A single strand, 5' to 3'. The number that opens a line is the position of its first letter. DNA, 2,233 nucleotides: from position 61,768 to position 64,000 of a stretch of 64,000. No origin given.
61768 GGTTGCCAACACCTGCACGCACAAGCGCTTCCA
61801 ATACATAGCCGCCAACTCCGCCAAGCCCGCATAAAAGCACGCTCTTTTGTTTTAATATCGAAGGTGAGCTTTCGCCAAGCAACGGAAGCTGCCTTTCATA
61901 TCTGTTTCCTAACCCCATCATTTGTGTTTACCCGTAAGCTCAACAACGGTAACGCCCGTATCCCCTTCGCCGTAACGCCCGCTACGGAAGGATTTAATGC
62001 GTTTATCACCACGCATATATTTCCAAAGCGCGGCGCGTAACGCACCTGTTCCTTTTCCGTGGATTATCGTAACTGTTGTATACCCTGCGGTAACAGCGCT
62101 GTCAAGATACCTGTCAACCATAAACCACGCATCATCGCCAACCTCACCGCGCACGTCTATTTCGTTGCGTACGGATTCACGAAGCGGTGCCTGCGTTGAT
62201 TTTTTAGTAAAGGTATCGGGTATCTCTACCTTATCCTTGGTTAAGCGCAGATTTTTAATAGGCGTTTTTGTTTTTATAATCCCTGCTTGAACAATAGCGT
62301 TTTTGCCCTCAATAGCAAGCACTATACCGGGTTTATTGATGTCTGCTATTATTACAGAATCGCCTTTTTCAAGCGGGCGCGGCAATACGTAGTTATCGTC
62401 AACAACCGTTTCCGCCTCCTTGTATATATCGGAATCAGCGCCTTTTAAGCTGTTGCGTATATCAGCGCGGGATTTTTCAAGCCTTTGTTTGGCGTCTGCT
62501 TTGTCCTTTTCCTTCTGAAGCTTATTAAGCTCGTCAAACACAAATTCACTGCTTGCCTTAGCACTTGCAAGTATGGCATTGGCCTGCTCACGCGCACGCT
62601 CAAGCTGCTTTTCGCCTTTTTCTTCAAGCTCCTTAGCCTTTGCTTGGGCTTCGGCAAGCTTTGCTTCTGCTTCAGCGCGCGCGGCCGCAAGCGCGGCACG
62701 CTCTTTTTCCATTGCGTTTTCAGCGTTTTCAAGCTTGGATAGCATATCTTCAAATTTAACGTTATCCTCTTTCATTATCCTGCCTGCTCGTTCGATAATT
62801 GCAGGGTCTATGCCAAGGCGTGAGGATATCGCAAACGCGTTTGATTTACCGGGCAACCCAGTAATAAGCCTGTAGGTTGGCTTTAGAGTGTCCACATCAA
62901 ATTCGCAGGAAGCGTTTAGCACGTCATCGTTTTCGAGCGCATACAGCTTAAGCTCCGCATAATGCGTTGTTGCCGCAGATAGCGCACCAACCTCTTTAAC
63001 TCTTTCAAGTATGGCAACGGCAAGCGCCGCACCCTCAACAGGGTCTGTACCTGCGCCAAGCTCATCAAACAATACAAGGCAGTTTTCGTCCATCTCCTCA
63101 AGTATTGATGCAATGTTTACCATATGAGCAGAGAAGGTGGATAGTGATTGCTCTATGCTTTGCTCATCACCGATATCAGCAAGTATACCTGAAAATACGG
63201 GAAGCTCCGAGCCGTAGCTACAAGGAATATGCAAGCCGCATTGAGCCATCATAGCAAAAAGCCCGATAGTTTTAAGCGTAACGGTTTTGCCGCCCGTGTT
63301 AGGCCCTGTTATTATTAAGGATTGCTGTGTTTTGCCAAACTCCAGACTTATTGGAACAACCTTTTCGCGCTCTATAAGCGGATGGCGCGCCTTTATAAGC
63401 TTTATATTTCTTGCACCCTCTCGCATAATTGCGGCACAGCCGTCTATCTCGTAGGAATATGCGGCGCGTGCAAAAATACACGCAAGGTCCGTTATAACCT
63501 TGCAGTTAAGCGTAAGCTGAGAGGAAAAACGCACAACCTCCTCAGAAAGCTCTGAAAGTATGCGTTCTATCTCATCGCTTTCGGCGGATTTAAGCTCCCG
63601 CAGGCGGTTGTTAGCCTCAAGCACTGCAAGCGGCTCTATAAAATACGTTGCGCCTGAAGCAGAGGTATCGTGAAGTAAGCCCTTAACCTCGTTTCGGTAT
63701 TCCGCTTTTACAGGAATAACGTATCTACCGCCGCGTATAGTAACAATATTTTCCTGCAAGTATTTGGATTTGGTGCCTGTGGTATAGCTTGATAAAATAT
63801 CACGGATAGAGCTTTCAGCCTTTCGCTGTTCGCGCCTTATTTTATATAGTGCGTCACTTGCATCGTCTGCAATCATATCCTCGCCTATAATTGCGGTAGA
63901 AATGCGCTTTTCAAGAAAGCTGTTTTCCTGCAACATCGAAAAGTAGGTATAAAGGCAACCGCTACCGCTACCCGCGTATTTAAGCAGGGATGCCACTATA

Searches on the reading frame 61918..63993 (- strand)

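Call 69: search_protein_families(library=pfam, proteins=[window:61918-63993:-], max_evalue=0.00001)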
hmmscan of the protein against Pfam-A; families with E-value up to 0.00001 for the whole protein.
window:61918-63993:- (691 aa): 3 families
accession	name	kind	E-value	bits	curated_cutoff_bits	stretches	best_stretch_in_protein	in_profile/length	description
PF00488.27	MutS_V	-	1.6e-32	113.4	30.2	1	226-408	1-185/188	MutS domain V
PF01713.27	Smr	-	2.9e-22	79.1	25.7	1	612-686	1-76/77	Smr domain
PF20297.4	MSSS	-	1.2e-08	34.9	26.8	1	544-582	2-42/42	MutS2 and Smr-associated SH3 domain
